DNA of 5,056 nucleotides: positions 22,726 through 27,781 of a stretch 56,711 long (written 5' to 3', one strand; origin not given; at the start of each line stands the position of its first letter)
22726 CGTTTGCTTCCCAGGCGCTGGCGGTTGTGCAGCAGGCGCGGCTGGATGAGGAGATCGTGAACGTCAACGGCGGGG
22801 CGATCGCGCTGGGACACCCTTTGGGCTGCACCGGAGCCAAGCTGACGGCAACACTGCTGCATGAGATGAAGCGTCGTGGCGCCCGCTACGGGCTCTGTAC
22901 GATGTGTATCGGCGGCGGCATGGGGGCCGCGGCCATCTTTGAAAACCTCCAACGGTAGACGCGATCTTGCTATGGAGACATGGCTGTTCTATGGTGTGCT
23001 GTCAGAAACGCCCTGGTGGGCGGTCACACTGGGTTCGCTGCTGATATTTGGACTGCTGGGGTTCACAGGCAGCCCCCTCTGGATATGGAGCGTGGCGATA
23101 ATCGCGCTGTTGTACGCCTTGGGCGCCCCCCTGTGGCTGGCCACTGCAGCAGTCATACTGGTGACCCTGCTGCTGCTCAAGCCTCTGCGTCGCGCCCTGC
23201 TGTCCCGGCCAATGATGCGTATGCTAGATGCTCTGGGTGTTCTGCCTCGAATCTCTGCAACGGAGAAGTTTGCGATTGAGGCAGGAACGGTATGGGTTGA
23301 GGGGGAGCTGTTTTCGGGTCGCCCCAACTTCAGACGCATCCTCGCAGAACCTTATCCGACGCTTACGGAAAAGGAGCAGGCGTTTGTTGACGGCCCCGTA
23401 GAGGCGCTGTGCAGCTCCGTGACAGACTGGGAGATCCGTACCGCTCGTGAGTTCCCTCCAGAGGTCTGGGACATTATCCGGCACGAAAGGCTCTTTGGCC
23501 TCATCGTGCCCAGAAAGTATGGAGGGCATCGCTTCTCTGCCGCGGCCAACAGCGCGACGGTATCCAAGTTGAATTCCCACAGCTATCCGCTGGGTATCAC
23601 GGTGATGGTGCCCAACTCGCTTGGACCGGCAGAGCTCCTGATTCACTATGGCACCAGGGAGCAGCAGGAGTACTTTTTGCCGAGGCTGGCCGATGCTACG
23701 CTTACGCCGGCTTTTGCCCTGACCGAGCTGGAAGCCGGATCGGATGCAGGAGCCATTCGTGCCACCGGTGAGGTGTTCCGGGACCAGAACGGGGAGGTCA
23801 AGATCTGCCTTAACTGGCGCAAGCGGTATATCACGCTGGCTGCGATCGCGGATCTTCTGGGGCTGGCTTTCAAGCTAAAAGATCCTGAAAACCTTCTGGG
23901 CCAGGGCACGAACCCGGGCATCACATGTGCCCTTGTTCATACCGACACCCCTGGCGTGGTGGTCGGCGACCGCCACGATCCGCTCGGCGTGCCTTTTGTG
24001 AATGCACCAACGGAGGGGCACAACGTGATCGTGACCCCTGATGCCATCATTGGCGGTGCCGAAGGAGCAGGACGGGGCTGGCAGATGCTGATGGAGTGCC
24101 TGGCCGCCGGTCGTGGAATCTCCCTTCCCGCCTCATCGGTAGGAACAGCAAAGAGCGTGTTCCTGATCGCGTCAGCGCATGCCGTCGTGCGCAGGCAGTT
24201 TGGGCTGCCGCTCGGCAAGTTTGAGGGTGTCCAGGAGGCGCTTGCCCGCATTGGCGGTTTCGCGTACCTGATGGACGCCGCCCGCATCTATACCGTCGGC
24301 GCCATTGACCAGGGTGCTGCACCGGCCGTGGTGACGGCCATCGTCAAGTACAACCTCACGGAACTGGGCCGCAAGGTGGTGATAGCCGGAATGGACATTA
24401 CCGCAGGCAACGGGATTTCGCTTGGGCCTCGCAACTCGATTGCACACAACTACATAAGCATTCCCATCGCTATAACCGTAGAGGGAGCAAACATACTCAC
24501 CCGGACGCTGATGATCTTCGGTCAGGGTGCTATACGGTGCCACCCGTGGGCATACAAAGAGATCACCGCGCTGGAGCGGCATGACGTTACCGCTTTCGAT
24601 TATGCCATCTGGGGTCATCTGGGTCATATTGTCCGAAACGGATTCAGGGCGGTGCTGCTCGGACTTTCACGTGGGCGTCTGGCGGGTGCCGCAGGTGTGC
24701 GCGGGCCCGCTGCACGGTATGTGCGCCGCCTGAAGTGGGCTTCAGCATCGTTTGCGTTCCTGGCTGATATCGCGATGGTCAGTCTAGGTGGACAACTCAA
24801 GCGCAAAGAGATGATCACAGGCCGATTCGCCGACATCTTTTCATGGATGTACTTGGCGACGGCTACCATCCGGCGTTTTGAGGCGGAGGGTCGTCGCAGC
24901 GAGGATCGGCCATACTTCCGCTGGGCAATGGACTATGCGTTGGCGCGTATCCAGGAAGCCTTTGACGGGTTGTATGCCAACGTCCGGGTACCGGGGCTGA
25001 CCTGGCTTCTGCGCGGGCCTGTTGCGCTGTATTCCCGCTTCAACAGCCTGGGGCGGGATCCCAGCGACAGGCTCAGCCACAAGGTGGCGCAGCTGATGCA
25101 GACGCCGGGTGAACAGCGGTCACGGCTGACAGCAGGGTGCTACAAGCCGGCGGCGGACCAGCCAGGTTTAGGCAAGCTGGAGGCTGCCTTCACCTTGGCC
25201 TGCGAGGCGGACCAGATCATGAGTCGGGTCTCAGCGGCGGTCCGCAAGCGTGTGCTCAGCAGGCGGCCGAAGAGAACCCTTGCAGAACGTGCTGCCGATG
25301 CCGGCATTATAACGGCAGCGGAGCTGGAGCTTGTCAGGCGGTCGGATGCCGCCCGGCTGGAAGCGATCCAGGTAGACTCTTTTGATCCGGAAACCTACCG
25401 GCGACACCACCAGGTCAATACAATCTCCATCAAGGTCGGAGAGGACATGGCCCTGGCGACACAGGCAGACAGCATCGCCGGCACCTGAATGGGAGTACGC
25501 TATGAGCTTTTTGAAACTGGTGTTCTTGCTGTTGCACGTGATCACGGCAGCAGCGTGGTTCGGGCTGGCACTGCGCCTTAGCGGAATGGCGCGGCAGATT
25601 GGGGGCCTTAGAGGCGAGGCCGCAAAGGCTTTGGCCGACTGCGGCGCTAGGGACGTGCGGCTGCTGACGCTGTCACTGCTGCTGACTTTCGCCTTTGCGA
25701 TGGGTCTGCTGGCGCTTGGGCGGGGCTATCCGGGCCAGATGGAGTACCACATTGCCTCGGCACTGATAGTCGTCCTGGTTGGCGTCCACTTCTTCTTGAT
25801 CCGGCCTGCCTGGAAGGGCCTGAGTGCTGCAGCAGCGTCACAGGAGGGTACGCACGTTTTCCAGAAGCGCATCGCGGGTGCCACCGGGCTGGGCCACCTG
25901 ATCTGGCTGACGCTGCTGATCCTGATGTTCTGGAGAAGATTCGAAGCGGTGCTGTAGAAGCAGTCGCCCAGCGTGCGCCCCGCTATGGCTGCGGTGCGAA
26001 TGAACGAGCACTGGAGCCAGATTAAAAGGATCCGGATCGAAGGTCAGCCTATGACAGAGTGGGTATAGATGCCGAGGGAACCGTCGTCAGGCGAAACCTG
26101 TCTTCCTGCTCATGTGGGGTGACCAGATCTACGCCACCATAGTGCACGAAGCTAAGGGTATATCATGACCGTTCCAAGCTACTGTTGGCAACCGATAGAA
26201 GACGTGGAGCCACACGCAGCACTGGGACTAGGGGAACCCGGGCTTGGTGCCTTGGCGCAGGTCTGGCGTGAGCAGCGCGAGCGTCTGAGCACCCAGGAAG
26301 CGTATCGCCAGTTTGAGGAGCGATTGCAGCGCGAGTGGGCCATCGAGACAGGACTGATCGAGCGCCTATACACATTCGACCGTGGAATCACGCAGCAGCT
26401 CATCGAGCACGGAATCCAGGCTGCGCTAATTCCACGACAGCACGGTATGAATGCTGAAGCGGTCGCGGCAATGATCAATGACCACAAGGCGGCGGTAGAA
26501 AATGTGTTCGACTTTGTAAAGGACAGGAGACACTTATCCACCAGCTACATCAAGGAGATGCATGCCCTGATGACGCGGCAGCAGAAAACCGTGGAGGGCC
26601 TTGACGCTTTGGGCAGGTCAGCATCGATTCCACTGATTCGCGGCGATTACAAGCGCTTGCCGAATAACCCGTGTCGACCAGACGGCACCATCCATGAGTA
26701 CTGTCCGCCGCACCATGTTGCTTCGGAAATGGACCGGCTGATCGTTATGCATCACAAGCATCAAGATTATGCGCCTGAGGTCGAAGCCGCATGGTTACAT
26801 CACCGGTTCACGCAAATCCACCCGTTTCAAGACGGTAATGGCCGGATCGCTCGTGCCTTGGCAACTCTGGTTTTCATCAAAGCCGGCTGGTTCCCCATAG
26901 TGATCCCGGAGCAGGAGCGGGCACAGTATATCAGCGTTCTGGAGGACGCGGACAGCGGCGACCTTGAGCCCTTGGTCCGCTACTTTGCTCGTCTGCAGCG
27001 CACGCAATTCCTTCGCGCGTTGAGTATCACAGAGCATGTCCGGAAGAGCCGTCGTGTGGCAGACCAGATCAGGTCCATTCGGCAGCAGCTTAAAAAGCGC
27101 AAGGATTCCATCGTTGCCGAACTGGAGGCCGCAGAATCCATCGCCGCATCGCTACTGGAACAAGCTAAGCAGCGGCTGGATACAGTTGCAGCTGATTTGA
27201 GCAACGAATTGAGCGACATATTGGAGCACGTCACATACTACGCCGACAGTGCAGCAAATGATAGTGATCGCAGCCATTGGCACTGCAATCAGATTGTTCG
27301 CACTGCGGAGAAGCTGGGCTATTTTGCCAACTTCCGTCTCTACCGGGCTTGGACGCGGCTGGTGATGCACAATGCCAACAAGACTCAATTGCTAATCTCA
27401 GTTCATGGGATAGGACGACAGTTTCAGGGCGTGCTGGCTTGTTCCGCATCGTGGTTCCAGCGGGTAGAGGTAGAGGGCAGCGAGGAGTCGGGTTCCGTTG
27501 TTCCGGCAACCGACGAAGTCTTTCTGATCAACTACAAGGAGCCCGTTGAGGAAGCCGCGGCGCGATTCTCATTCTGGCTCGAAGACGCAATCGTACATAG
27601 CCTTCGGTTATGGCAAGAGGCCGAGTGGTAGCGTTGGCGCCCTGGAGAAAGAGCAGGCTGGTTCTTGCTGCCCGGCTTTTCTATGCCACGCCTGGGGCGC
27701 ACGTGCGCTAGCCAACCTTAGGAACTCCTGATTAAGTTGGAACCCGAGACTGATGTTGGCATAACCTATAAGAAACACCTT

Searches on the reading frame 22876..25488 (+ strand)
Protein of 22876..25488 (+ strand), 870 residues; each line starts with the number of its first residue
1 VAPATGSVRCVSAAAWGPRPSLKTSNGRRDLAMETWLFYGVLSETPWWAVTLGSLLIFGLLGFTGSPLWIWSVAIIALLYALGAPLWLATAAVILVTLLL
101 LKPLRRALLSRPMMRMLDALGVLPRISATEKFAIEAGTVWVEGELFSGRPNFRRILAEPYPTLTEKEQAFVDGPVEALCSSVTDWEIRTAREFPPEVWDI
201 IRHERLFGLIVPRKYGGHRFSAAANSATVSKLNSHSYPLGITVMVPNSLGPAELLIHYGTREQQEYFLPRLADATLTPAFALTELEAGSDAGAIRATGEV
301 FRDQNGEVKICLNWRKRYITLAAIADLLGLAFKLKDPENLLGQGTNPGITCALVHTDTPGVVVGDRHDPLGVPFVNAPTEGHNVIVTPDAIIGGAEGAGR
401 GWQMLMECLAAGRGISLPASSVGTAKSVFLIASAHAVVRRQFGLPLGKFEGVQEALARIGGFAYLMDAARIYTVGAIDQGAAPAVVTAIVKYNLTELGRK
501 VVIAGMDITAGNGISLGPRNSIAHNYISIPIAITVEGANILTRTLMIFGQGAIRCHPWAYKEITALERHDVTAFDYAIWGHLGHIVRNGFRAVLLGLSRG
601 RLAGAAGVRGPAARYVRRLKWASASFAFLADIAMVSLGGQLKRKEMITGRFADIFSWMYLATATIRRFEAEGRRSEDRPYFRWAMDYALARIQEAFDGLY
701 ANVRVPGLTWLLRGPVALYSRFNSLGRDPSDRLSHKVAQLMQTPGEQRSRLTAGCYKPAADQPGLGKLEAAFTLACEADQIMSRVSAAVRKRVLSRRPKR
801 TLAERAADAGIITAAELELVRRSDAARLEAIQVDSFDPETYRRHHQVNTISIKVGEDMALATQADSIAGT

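Call 44: search_protein_families(library=pfam, proteins=[window:22876-25488:+], max_evalue=0.00001)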
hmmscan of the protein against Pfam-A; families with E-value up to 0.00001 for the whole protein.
window:22876-25488:+ (870 aa): 4 families
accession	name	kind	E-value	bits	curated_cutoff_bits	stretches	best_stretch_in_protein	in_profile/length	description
PF09317.16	ACDH_C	-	5.2e-94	315.5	25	1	553-836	1-284/284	Acyl-CoA dehydrogenase, C-terminal, bacterial type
PF02770.24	Acyl-CoA_dh_M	-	7.8e-14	52.1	33.3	1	279-375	1-87/97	Acyl-CoA dehydrogenase, middle domain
PF02771.21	Acyl-CoA_dh_N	-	1.1e-13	52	22.9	1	182-273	23-111/113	Acyl-CoA dehydrogenase, N-terminal domain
PF00441.29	Acyl-CoA_dh_1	-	1e-11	45.6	22.4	1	399-539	1-138/150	Acyl-CoA dehydrogenase, C-terminal domain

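Call 45: search_protein_families(library=padloc, proteins=[window:22876-25488:+], max_evalue=0.00001)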
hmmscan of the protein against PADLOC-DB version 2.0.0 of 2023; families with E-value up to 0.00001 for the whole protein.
window:22876-25488:+ (870 aa): 0 families

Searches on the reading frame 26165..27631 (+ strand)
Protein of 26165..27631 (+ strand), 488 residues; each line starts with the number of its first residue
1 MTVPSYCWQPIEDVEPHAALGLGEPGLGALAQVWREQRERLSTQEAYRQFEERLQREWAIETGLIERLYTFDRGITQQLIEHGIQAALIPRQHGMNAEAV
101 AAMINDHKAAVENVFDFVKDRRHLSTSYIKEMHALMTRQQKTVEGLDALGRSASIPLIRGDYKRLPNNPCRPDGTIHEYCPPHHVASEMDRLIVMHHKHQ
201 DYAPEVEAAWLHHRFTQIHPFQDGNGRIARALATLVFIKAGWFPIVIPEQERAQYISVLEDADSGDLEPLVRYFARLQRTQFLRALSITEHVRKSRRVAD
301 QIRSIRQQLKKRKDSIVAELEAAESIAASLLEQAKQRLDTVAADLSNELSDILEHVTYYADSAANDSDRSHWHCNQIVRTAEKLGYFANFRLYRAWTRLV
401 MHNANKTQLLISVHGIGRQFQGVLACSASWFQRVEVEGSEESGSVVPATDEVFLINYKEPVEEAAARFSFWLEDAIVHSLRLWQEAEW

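Call 44: search_protein_families(library=pfam, proteins=[window:26165-27631:+], max_evalue=0.00001)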
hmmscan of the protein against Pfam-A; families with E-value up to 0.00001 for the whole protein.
window:26165-27631:+ (488 aa): 1 family
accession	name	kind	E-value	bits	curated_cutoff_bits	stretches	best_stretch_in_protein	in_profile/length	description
PF02661.23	Fic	-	9.9e-17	62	24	1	124-235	2-91/93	Fic/DOC family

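Call 45: search_protein_families(library=padloc, proteins=[window:26165-27631:+], max_evalue=0.00001)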
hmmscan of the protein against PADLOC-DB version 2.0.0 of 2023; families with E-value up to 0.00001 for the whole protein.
window:26165-27631:+ (488 aa): 7 families
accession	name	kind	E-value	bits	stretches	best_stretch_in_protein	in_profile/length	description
PDLC03963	SoFic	-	7.8e-26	89.3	1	100-351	90-333/361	-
PDLC04836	PDC-S04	-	8.7e-23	78.8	1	95-279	63-228/244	-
PDLC04837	PDC-S04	-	7.4e-19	65.9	1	113-279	72-225/234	-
PDLC04840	PDC-S04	-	4.4e-18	63.8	1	206-275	142-212/227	-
PDLC04839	PDC-S04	-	2.3e-13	48.3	1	209-276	131-200/205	-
PDLC04966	PDC-S24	-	6.9e-11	39.7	1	179-244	275-349/497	-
PDLC04838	PDC-S04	-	3.5e-10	38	1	178-279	97-203/209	-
